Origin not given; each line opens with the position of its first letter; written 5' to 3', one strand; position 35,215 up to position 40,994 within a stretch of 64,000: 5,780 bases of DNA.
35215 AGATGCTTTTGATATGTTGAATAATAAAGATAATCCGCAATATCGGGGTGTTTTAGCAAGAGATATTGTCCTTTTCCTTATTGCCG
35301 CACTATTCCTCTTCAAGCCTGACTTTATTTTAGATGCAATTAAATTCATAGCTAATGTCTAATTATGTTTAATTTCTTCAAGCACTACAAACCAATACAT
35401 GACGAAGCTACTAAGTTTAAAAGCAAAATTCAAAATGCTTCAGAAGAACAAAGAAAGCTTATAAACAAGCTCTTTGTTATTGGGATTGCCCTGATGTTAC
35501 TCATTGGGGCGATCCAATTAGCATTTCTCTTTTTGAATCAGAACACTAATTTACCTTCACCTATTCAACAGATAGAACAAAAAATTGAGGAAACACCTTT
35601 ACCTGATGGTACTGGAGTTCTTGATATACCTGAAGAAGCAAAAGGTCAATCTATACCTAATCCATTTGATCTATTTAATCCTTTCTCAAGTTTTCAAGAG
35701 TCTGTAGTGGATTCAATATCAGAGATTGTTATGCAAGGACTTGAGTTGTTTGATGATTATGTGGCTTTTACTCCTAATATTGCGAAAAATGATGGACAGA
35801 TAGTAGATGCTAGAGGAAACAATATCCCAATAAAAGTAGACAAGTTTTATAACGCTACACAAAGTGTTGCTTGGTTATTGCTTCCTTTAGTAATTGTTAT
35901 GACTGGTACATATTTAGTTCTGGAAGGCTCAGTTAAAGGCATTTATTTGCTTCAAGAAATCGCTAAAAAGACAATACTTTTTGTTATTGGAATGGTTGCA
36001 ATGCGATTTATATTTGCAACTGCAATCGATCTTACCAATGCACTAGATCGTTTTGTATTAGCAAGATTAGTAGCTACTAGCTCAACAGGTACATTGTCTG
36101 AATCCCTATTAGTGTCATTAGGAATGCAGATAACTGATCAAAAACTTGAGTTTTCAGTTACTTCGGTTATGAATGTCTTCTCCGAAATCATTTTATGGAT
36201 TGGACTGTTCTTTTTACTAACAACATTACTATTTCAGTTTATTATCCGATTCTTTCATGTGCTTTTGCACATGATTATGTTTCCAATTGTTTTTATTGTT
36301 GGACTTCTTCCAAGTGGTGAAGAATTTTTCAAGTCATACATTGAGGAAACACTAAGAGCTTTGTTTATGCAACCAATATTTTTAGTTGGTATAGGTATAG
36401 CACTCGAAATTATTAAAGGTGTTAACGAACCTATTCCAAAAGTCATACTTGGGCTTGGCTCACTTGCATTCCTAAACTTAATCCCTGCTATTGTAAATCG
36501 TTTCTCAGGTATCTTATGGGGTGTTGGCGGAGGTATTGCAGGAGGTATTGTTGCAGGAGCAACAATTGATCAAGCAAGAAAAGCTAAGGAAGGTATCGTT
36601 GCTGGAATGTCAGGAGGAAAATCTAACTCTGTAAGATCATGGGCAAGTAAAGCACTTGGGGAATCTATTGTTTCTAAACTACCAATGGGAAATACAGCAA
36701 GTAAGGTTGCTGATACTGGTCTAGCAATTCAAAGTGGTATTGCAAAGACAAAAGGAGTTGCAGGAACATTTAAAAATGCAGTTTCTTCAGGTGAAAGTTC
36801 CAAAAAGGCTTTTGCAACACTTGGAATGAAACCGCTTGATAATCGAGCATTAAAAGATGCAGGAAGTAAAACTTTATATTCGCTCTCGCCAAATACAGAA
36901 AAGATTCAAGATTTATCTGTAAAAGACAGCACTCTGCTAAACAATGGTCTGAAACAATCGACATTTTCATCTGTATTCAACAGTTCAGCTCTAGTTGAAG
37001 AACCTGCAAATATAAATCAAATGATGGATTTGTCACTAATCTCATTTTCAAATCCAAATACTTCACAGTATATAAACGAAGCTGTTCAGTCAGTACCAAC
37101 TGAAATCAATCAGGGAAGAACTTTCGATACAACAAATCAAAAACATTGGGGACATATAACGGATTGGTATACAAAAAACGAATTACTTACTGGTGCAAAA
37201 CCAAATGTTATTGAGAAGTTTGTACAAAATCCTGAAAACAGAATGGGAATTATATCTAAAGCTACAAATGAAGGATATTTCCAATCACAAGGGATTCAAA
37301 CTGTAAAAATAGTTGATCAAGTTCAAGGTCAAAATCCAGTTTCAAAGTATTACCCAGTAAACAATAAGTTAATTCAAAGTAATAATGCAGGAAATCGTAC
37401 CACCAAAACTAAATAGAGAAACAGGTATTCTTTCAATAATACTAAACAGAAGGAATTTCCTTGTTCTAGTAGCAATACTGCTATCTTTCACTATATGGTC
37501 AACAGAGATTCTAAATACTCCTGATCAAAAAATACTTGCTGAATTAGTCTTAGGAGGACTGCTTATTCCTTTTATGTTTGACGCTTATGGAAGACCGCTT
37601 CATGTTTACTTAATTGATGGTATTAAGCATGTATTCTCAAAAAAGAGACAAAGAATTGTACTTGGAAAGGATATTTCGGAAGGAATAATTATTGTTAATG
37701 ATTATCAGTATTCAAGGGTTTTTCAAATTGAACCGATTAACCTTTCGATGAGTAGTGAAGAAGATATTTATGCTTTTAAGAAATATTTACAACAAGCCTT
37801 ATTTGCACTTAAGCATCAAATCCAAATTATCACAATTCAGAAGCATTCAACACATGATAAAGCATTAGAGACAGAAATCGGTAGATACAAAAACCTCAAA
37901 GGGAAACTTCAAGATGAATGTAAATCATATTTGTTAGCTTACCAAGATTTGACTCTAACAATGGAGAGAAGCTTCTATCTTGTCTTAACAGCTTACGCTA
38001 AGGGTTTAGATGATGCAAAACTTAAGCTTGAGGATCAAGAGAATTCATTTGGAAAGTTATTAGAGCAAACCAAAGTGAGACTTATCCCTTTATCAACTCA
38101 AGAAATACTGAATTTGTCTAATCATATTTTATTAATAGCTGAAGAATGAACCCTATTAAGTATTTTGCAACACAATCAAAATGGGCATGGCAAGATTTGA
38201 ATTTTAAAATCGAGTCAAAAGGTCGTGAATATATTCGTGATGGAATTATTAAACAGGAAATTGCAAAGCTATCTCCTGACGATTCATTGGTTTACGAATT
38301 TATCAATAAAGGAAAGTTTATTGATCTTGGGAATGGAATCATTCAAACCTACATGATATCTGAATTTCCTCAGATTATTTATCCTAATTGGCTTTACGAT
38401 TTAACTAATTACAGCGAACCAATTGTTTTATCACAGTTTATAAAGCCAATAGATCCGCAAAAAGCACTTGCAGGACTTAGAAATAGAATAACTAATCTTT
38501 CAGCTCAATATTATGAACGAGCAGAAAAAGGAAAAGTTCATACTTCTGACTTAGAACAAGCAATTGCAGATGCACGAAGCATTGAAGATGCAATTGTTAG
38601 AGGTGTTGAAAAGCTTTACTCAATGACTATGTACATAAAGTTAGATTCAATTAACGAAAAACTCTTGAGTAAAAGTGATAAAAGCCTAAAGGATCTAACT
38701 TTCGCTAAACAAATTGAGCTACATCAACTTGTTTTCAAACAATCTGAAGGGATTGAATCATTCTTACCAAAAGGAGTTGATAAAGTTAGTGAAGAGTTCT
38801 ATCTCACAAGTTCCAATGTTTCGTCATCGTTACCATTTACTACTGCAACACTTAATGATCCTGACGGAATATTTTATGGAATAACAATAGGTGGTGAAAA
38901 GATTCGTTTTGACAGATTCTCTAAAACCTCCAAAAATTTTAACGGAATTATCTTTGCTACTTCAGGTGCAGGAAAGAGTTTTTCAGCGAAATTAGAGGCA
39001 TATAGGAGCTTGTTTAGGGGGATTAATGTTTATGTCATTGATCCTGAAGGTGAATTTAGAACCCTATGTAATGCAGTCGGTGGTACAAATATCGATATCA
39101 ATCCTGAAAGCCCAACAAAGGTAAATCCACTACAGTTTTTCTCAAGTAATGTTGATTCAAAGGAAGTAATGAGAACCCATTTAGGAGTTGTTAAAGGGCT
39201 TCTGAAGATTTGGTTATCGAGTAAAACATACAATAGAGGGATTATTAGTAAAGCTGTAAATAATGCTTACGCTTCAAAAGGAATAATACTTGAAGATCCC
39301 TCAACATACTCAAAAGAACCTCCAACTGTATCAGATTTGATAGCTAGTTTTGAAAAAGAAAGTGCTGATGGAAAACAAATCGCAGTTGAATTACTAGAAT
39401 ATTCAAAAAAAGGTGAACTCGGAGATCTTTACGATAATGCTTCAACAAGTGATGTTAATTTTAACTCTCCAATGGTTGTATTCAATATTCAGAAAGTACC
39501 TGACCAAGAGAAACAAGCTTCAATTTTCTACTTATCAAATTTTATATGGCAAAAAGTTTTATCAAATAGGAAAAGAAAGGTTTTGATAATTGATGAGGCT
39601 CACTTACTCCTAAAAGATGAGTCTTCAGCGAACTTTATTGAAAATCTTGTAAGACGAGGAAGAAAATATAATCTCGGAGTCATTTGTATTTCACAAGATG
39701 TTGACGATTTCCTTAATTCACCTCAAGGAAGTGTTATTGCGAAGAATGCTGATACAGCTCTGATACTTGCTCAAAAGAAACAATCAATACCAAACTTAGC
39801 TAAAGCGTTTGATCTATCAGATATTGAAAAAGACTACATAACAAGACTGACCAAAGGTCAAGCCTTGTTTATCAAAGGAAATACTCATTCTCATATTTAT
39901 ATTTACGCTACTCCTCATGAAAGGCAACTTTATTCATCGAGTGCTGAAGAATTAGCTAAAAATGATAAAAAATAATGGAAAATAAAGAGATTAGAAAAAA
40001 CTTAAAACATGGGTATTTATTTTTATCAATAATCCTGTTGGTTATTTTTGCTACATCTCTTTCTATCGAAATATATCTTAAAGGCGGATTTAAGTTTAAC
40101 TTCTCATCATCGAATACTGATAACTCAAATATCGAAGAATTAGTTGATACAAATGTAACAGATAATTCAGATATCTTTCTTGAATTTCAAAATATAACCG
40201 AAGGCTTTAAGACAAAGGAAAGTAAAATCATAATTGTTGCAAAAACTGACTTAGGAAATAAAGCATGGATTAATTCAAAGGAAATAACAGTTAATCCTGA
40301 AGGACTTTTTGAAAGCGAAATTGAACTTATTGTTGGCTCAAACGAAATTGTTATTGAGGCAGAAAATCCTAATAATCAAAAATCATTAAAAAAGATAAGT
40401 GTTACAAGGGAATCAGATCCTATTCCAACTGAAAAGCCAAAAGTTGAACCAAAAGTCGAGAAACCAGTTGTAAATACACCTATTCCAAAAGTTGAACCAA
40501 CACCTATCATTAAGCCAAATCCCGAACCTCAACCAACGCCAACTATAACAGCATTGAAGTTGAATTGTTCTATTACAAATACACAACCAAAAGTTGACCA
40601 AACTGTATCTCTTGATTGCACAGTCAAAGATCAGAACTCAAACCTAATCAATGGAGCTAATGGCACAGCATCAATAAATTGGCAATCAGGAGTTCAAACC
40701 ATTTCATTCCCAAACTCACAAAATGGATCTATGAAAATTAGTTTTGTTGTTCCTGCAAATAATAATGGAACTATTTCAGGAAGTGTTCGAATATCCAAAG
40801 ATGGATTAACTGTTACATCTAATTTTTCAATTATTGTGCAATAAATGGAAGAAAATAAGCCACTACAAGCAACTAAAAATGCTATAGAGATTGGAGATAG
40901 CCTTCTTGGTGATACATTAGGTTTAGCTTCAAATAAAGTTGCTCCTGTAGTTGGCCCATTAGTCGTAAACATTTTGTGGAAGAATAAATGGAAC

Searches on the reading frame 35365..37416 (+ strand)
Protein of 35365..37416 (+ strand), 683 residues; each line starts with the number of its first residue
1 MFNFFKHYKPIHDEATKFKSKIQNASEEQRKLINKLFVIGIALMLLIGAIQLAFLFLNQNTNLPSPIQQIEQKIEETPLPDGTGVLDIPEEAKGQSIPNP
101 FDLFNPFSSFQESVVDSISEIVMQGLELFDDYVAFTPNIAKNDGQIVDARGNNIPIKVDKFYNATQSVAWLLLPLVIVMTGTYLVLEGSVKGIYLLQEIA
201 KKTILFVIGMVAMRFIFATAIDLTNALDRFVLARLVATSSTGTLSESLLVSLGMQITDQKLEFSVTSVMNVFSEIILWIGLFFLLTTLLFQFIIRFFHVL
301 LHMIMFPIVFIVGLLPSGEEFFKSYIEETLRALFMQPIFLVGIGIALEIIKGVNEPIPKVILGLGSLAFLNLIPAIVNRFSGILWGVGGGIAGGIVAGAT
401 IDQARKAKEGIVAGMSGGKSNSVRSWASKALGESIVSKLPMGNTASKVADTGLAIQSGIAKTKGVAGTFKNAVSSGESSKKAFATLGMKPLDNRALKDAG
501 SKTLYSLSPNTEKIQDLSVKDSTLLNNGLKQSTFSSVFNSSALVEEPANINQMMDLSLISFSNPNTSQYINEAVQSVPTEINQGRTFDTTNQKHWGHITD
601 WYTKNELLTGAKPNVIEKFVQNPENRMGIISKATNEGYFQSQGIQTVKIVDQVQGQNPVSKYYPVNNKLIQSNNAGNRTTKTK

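Call 4: search_protein_families(library=pfam, proteins=[window:35365-37416:+], max_evalue=0.01)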
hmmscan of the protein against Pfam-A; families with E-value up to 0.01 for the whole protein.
window:35365-37416:+ (683 aa): 0 families

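Call 7: search_protein_families(library=ncbifam, proteins=[window:35365-37416:+], max_evalue=1)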
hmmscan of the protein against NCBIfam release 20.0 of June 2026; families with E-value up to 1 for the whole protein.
window:35365-37416:+ (683 aa): 1 family
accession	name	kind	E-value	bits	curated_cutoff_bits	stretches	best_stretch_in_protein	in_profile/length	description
NF002048.0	PRK00876.1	subfamily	0.15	10.8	313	1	407-468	36-96/330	NAD(+) synthase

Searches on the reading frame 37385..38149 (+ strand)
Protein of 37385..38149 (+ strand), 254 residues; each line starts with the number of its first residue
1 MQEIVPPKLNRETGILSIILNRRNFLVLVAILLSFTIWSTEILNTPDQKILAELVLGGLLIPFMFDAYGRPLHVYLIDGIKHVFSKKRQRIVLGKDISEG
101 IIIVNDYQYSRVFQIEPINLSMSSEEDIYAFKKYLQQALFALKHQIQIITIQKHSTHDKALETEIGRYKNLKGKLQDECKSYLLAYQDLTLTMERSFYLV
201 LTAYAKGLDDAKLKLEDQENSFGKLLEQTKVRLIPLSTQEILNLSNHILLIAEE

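Call 4: search_protein_families(library=pfam, proteins=[window:37385-38149:+], max_evalue=0.01)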
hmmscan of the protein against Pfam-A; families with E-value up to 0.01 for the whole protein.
window:37385-38149:+ (254 aa): 0 families

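Call 7: search_protein_families(library=ncbifam, proteins=[window:37385-38149:+], max_evalue=1)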
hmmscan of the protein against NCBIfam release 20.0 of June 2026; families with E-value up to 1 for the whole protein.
window:37385-38149:+ (254 aa): 3 families
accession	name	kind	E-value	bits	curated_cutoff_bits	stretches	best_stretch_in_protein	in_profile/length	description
NF045975.1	VirB4_plasma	equivalog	1.9e-10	39.1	590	1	25-249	28-275/894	Mbov_0397 family ICE element conjugal transfer ATPase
NF045971.1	conju_CD1110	equivalog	7.6e-08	31.1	325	1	95-249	9-167/752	VirB4-like conjugal transfer ATPase, CD1110 family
TIGR00929.1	VirB4_CagE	subfamily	0.0056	14.9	643.1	1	98-206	19-123/792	VirB4 family type IV secretion/conjugal transfer ATPase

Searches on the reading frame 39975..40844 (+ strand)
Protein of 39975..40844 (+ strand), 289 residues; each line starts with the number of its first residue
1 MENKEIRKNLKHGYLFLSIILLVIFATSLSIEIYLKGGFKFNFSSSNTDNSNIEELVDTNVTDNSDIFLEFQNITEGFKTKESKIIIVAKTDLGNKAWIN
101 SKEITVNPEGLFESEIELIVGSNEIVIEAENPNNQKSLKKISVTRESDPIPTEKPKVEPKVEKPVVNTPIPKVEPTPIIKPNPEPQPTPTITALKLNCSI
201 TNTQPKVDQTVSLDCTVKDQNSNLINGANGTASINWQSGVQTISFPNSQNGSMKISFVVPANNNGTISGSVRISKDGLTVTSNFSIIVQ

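Call 4: search_protein_families(library=pfam, proteins=[window:39975-40844:+], max_evalue=0.01)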
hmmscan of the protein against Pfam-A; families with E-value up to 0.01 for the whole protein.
window:39975-40844:+ (289 aa): 1 family
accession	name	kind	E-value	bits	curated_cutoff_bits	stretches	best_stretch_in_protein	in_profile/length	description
PF09136.16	Glucodextran_B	-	8.6e-05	22.8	27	1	98-145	34-81/83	Glucodextranase, domain B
